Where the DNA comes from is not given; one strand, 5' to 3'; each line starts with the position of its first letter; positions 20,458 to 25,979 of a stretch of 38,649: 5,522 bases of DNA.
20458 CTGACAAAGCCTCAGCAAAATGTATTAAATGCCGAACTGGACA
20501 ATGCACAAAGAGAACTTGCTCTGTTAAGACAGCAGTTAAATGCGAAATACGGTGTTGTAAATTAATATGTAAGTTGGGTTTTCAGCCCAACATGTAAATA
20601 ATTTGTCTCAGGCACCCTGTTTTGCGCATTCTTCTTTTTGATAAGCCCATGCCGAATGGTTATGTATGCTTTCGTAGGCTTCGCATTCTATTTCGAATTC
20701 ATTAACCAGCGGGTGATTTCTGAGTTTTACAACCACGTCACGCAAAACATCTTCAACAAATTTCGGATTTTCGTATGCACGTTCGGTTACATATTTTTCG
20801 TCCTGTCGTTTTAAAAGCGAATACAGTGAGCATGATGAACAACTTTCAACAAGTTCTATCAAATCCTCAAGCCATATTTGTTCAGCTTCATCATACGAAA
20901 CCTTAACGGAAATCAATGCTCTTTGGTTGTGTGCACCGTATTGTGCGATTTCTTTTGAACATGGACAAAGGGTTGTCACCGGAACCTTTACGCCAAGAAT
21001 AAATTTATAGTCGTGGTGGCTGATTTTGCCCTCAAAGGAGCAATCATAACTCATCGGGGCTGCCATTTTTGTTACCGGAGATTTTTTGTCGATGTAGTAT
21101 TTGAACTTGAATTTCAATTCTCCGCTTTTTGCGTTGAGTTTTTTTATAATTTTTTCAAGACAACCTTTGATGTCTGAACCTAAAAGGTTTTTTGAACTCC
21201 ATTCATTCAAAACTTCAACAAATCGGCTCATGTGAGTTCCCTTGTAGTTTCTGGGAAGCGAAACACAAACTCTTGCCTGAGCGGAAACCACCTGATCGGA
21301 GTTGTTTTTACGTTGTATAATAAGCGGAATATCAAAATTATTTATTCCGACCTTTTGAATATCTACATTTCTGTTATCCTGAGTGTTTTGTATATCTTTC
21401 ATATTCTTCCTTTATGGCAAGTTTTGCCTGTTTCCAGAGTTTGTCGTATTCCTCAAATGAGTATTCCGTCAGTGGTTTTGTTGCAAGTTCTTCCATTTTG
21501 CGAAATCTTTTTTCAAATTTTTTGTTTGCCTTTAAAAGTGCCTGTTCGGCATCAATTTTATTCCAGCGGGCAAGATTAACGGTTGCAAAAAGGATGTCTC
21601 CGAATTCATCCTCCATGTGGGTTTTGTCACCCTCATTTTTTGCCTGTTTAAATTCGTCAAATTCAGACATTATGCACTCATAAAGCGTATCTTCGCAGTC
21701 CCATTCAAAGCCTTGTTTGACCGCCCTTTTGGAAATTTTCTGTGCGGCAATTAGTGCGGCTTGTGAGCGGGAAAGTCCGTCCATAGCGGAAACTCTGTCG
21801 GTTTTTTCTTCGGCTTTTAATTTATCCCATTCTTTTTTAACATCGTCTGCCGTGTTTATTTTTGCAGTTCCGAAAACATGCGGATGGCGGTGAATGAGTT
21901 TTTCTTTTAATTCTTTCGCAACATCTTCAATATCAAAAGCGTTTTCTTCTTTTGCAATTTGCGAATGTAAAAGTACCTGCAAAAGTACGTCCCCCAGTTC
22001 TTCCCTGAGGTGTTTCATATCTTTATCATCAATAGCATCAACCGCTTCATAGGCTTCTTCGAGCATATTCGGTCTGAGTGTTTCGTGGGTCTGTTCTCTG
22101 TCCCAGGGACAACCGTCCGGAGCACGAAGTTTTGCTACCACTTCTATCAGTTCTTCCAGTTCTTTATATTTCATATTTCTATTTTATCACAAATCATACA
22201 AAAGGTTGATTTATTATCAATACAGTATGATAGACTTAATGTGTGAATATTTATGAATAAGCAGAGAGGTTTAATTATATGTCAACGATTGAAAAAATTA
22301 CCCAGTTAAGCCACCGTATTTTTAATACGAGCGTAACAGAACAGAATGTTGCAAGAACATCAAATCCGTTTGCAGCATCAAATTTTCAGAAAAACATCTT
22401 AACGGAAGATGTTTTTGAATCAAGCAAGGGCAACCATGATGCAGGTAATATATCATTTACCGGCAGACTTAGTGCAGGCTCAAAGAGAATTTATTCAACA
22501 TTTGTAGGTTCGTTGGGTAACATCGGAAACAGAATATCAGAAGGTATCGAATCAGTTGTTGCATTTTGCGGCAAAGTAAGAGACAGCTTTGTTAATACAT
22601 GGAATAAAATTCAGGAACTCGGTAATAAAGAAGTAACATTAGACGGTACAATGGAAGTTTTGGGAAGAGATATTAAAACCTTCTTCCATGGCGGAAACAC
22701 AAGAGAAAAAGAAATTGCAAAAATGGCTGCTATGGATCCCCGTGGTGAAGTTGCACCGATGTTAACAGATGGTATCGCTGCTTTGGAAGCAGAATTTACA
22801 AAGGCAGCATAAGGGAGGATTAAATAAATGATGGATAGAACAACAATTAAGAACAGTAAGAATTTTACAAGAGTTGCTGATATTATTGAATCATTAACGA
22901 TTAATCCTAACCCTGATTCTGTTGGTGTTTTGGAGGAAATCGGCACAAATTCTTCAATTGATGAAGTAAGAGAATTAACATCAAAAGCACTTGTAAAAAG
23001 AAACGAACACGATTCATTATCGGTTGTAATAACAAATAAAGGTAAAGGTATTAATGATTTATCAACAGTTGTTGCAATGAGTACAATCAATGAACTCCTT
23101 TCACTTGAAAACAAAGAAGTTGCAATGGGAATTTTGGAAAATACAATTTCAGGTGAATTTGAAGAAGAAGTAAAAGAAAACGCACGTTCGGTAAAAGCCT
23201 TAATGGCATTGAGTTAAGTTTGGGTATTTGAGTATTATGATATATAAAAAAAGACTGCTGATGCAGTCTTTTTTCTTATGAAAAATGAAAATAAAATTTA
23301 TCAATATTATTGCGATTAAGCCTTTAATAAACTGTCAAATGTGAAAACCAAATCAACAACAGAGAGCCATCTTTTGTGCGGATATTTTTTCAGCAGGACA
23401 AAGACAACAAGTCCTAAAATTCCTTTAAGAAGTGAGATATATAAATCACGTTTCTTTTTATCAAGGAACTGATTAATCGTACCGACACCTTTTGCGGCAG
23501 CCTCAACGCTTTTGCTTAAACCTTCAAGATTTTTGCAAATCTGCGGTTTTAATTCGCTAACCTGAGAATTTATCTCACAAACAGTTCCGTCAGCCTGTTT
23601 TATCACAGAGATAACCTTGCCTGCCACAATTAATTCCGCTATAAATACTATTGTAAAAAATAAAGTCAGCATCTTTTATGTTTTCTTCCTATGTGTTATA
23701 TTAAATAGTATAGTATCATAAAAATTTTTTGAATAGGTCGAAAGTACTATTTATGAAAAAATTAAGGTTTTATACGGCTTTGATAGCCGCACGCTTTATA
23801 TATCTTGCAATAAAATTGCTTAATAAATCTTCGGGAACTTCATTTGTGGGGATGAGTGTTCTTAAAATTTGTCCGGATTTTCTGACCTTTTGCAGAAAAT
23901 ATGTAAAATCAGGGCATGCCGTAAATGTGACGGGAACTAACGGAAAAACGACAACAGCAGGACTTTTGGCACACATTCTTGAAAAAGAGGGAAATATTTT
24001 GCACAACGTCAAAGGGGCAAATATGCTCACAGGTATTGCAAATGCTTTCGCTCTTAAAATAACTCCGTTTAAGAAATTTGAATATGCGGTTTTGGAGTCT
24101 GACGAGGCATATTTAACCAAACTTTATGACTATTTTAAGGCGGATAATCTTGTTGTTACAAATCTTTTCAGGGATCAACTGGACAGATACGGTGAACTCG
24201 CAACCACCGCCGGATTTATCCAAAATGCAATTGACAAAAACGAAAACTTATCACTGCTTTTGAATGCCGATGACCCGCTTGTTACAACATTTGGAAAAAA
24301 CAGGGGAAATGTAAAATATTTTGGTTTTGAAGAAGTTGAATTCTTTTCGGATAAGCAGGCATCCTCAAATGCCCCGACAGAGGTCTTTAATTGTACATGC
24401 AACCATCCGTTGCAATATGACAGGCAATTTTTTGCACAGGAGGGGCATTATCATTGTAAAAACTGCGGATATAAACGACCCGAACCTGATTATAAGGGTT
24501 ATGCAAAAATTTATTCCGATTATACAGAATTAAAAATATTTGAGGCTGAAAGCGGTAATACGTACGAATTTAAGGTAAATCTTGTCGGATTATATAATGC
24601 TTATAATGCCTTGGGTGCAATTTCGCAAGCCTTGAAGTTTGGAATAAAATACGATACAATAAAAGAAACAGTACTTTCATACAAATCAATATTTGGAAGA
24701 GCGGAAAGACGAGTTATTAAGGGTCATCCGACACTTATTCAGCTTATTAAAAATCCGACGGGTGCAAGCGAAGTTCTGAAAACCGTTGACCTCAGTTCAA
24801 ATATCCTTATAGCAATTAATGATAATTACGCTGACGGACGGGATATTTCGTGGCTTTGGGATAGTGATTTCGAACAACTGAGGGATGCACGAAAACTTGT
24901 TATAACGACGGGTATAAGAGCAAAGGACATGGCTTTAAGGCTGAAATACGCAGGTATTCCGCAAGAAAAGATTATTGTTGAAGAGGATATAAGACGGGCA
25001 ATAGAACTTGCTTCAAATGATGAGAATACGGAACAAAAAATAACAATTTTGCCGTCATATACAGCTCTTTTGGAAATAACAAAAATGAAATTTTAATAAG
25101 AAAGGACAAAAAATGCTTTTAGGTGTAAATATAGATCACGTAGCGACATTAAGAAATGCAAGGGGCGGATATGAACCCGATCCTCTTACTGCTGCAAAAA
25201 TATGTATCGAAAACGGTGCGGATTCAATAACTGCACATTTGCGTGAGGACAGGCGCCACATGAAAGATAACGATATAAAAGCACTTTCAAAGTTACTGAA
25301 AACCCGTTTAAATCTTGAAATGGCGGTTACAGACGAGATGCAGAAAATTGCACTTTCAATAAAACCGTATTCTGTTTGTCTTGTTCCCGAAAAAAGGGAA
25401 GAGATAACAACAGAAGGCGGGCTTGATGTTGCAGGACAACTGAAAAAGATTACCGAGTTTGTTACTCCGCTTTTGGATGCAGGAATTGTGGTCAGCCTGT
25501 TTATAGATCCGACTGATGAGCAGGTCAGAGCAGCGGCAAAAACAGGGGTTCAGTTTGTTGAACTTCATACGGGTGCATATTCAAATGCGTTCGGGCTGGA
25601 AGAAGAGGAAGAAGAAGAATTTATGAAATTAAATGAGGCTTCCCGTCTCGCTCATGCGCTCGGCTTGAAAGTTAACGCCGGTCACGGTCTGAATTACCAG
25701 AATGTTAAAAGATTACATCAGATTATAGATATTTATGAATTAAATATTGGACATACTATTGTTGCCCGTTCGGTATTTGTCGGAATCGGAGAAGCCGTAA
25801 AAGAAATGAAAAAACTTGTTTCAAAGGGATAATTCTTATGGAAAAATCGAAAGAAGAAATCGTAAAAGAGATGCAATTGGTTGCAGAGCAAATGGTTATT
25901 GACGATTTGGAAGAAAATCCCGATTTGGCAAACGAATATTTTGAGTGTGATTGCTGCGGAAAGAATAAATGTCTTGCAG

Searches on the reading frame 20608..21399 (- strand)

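Call 17: search_protein_families(library=pfam, proteins=[window:20608-21399:-], max_evalue=0.00001)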
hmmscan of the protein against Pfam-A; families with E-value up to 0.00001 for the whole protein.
window:20608-21399:- (263 aa): 1 family
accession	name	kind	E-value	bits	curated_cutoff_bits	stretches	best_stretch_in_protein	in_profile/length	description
PF02649.19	GCHY-1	-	2e-90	303.3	25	1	1-252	2-260/260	Type I GTP cyclohydrolase folE2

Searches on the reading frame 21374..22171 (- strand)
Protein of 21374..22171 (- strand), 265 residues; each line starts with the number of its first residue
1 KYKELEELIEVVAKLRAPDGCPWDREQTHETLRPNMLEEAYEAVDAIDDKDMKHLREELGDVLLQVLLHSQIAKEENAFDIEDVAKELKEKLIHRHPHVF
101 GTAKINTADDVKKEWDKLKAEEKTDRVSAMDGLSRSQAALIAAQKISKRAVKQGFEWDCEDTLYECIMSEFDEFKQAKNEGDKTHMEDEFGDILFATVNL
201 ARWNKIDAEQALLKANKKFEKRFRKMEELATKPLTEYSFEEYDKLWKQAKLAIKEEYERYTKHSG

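Call 17: search_protein_families(library=pfam, proteins=[window:21374-22171:-], max_evalue=0.00001)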
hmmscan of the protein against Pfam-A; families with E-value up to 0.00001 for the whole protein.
window:21374-22171:- (265 aa): 2 families
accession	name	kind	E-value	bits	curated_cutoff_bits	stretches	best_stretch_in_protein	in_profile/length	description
PF03819.22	MazG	-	2.1e-40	137.3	22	2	27-100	1-74/74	MazG nucleotide pyrophosphohydrolase domain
PF01503.22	PRA-PH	-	6.3e-07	30.2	21.3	0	162-212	29-79/86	Phosphoribosyl-ATP pyrophosphohydrolase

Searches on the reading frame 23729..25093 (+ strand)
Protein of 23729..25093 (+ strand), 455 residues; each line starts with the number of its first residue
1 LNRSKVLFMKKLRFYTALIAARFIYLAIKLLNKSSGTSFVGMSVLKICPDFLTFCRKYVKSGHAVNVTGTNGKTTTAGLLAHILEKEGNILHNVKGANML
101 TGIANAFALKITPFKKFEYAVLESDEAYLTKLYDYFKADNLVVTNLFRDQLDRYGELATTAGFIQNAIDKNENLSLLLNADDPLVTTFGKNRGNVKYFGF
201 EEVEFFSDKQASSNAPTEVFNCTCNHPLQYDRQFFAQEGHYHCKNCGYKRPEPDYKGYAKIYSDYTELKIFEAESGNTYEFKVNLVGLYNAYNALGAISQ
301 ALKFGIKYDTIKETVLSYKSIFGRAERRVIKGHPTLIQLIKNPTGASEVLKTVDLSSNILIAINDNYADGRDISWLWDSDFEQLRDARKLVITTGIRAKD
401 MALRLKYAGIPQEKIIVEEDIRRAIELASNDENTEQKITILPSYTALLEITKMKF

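Call 17: search_protein_families(library=pfam, proteins=[window:23729-25093:+], max_evalue=0.00001)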
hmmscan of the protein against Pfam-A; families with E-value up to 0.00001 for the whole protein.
window:23729-25093:+ (455 aa): 2 families
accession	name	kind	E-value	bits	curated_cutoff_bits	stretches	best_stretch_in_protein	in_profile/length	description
PF08353.15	MurT_C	-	9.1e-35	119.4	25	1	339-447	1-110/110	MurT ligase C-terminal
PF08245.18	Mur_ligase_M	-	2e-18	67.5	24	1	67-298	1-197/200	Mur ligase middle domain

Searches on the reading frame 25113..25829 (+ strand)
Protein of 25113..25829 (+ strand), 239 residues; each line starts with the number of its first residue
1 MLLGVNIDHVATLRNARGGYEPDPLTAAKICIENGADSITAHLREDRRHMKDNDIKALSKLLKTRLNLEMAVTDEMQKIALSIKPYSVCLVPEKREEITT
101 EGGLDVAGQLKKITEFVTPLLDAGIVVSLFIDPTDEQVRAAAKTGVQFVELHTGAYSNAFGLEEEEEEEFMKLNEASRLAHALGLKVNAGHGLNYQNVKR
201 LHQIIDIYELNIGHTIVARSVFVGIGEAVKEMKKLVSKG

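Call 17: search_protein_families(library=pfam, proteins=[window:25113-25829:+], max_evalue=0.00001)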
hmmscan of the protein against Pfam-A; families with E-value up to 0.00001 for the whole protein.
window:25113-25829:+ (239 aa): 1 family
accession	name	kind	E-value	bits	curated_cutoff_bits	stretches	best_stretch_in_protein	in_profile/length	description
PF03740.19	PdxJ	-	1.5e-100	335.6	24.5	1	3-235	2-233/234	Pyridoxal phosphate biosynthesis protein PdxJ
